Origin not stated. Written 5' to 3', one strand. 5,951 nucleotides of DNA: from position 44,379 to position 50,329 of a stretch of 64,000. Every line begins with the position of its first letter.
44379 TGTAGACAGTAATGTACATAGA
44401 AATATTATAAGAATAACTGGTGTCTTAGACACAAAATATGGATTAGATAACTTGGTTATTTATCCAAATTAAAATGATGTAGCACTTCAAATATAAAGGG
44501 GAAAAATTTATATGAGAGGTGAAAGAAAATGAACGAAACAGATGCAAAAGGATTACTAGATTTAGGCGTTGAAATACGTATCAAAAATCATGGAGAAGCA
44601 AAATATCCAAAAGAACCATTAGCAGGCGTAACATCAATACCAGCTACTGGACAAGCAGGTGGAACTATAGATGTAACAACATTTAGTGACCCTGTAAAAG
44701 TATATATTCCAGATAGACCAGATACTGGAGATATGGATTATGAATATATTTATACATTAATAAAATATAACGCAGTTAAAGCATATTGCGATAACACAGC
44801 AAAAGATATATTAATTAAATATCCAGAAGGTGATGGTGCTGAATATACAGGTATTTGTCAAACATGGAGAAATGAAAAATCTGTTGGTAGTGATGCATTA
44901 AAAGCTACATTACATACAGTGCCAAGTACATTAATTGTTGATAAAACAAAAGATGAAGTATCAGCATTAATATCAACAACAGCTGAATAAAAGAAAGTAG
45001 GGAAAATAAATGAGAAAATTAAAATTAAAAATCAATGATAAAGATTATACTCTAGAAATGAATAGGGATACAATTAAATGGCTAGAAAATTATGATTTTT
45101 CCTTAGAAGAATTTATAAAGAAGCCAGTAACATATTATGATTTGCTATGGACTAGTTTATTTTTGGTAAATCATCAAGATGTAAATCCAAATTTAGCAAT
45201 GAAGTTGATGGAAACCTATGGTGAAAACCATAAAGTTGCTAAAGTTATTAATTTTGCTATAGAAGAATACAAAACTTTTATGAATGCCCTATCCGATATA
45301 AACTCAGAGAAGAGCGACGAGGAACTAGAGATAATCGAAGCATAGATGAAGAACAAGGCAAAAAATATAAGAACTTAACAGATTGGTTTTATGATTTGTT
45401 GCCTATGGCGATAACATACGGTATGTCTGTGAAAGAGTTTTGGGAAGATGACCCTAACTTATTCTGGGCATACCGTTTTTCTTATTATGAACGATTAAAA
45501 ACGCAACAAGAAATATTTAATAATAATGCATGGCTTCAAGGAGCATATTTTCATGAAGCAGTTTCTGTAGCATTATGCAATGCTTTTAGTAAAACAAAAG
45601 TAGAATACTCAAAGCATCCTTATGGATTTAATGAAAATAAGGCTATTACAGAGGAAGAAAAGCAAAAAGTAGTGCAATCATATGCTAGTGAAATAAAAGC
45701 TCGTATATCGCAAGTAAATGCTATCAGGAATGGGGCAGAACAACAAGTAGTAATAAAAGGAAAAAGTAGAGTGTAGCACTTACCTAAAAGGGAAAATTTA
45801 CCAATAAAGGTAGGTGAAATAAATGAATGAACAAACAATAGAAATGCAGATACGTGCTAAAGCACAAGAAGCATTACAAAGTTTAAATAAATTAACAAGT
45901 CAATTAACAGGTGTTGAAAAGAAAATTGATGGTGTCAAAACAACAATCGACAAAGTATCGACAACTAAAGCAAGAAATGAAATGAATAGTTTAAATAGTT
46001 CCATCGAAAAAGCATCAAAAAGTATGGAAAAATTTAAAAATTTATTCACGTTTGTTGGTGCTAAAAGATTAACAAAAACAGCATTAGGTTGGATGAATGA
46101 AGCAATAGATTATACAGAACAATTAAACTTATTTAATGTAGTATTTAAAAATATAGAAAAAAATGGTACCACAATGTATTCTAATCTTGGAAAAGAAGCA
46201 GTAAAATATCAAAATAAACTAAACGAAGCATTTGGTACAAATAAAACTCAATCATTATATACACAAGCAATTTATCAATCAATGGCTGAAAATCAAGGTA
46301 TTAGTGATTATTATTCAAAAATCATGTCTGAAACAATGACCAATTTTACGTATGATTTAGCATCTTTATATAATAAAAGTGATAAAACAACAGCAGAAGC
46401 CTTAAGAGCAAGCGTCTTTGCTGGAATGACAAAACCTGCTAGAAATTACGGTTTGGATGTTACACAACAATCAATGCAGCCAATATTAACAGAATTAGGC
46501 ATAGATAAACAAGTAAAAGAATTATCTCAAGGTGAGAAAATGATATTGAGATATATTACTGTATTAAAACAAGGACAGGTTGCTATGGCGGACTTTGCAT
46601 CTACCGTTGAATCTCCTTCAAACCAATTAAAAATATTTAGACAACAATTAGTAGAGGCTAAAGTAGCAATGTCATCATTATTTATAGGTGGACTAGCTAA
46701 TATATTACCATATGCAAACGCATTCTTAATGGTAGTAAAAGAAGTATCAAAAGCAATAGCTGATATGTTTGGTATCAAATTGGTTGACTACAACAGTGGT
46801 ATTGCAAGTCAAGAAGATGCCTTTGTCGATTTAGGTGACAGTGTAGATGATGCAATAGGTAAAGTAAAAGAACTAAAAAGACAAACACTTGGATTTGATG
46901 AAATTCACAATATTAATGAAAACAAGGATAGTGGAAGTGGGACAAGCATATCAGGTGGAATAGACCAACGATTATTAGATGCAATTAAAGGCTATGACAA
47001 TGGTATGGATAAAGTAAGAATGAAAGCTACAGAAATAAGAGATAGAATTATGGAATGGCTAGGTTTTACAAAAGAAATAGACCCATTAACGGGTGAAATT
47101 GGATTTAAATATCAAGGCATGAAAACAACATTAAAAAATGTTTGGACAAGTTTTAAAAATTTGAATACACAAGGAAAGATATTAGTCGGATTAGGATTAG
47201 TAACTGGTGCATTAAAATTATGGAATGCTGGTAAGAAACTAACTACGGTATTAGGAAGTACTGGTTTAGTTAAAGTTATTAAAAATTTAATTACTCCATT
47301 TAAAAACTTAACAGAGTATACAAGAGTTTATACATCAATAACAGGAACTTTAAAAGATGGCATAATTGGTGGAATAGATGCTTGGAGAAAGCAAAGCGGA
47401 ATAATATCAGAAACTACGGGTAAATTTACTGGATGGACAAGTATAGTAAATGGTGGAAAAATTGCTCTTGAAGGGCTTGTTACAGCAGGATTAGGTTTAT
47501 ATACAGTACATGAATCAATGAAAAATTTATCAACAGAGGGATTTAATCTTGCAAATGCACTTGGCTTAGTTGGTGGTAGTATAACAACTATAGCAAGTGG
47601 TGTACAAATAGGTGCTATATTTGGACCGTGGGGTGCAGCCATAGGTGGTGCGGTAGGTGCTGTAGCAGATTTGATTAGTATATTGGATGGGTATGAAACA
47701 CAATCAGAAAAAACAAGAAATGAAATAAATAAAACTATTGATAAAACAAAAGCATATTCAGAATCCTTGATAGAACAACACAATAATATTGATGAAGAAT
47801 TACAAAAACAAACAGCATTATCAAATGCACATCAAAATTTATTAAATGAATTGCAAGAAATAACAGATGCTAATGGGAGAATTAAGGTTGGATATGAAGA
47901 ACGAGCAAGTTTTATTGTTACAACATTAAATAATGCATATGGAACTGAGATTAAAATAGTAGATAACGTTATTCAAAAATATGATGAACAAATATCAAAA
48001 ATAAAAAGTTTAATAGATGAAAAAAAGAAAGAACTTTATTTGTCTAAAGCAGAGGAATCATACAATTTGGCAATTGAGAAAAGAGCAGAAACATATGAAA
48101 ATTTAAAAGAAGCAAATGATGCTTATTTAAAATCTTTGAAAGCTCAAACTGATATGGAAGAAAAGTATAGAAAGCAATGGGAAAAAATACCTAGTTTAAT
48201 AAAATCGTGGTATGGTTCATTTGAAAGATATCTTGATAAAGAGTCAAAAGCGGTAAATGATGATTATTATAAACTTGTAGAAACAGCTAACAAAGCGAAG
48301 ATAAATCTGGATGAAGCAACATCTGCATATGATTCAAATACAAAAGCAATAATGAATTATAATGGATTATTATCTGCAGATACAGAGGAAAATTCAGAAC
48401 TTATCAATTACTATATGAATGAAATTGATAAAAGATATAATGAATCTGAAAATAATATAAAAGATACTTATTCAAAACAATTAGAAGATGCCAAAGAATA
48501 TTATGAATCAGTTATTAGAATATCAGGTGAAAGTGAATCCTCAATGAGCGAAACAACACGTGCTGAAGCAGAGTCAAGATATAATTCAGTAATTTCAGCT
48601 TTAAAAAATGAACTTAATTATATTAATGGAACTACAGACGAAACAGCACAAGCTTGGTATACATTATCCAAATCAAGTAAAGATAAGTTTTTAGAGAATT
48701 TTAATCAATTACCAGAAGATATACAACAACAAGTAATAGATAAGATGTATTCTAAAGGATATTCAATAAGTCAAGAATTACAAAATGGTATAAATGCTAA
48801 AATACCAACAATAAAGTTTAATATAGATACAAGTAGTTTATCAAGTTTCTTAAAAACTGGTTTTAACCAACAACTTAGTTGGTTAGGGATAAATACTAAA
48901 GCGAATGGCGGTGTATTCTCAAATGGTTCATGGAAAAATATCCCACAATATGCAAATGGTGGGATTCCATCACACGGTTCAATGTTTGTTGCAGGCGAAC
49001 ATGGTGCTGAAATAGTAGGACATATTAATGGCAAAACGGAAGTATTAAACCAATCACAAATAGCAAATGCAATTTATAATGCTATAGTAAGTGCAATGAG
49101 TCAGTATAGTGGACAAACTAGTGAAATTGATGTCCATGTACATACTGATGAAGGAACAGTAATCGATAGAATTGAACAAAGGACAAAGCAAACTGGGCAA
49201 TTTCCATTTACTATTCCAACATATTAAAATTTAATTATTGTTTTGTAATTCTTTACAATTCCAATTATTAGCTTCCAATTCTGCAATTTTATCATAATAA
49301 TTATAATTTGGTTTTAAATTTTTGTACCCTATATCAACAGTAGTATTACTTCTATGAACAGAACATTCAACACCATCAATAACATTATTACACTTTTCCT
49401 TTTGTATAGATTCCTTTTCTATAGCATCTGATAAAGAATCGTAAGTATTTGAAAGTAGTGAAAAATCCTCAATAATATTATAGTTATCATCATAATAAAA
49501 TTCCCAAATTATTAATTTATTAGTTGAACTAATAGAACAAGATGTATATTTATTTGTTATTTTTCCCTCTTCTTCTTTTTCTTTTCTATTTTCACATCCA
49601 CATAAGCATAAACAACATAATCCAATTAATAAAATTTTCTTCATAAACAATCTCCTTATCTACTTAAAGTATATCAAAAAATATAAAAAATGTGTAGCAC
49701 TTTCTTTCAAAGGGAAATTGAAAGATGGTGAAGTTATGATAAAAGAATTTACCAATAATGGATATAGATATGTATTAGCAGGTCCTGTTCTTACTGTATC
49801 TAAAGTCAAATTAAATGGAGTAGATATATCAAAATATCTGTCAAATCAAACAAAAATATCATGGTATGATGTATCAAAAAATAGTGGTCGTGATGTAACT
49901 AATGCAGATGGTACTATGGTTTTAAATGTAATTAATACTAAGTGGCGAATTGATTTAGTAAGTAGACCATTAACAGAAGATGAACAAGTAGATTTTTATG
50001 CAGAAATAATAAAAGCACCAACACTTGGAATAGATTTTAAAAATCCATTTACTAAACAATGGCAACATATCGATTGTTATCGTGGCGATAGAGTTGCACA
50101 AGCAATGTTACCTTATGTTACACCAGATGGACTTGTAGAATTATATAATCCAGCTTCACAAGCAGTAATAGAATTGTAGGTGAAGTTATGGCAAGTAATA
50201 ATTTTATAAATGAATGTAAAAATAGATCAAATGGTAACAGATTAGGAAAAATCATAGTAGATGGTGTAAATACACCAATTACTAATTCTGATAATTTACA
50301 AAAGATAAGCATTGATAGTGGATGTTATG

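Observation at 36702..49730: Conserved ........(T) + AAGGGAA-loop hairpin element in front of five major late genes, with the Shine-Dalgarno buried in the 3' arm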

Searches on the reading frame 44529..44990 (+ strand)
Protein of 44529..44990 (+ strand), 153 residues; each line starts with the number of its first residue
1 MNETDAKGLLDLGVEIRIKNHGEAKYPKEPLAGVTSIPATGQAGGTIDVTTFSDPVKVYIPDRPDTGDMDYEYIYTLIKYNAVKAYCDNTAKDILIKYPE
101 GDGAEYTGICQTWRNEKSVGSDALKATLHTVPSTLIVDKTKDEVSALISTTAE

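Call 17: search_protein_families(library=pfam, proteins=[window:44529-44990:+])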
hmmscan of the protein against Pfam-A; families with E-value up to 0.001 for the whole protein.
window:44529-44990:+ (153 aa): 0 families

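Call 83: search_protein_families(library=phrogs, proteins=[window:44529-44990:+], max_evalue=0.001)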
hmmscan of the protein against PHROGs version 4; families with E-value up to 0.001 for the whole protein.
window:44529-44990:+ (153 aa): 1 family
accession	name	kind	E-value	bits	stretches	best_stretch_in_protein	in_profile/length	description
phrog_158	-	tail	2e-10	41.6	1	29-138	42-158/376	major tail protein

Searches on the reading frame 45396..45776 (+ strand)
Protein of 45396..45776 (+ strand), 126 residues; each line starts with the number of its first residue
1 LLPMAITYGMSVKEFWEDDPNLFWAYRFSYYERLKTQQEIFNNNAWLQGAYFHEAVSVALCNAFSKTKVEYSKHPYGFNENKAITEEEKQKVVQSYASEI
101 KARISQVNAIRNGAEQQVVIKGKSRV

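Call 83: search_protein_families(library=phrogs, proteins=[window:45396-45776:+], max_evalue=0.001)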
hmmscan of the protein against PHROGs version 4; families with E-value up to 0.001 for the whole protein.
window:45396-45776:+ (126 aa): 1 family
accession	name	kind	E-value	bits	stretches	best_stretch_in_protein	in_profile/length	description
phrog_19318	-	unknown function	0.00055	21.2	0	4-52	3-51/105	-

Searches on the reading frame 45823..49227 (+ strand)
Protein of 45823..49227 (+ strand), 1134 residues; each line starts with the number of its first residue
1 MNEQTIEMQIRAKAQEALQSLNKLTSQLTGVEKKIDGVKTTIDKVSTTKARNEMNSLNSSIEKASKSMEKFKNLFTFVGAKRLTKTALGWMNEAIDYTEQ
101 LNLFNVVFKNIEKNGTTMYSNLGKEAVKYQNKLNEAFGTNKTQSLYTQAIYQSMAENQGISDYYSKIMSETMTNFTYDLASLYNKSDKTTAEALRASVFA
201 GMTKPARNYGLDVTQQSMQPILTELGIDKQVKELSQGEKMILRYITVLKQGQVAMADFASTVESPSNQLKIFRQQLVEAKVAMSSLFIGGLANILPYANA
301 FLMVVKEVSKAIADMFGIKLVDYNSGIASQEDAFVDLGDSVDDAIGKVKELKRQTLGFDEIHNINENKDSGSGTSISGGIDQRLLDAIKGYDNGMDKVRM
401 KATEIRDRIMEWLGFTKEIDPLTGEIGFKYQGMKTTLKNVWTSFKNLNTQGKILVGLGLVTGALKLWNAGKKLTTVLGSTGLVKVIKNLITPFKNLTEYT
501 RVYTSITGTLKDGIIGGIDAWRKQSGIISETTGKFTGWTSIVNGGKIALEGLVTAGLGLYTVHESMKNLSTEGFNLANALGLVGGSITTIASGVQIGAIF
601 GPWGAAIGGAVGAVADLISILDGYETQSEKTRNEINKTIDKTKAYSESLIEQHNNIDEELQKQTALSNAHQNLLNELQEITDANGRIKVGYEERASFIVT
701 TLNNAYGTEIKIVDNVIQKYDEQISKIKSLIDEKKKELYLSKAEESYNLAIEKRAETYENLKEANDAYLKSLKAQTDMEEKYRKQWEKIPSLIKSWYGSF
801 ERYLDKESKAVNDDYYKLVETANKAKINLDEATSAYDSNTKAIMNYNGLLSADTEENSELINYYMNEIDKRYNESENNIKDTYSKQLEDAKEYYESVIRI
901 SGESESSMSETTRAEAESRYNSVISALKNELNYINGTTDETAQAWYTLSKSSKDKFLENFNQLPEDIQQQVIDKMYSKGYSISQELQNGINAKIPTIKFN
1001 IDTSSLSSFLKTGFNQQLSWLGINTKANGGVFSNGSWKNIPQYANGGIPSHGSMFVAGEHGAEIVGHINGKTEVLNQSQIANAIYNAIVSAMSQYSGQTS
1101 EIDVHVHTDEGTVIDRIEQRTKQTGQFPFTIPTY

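Call 17: search_protein_families(library=pfam, proteins=[window:45823-49227:+])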
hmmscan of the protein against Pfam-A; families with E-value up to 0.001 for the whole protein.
window:45823-49227:+ (1134 aa): 0 families

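Call 83: search_protein_families(library=phrogs, proteins=[window:45823-49227:+], max_evalue=0.001)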
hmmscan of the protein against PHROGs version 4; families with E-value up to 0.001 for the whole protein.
window:45823-49227:+ (1134 aa): 4 families
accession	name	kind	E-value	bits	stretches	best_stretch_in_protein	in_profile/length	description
phrog_1535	-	tail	1.6e-29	103.8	1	8-1126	123-1146/1152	tail length tape measure protein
phrog_28918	-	unknown function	2.3e-20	72.9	1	147-378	80-334/1445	-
phrog_5218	-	unknown function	1.7e-14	54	1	435-944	563-1008/1599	-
phrog_1686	-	tail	1.2e-05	24.4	1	484-970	394-820/1224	tail length tape measure protein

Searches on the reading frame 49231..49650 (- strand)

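Call 17: search_protein_families(library=pfam, proteins=[window:49231-49650:-])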
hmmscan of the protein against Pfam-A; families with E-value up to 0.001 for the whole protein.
window:49231-49650:- (139 aa): 0 families

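Call 26: search_protein_families(library=phrogs, proteins=[window:49231-49650:-], max_evalue=0.01)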
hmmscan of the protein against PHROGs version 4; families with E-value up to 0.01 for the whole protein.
window:49231-49650:- (139 aa): 1 family
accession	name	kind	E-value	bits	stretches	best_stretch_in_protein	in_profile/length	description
phrog_8801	-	unknown function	0.00041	21.9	1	3-39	1-40/94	-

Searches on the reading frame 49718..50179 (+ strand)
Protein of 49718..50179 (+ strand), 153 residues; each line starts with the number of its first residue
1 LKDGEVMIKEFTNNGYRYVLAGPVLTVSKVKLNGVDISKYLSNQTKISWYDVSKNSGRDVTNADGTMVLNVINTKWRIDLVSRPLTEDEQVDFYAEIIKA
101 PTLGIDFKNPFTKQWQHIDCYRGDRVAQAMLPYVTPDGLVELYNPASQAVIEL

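Call 17: search_protein_families(library=pfam, proteins=[window:49718-50179:+])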
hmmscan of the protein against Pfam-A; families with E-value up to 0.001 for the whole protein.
window:49718-50179:+ (153 aa): 0 families

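Call 83: search_protein_families(library=phrogs, proteins=[window:49736-50179:+], max_evalue=0.001)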
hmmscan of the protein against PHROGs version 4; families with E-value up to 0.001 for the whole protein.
window:49736-50179:+ (147 aa): 1 family
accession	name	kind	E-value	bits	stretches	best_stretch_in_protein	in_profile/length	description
phrog_1194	-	unknown function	1.2e-07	32.7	1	24-124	6-104/125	-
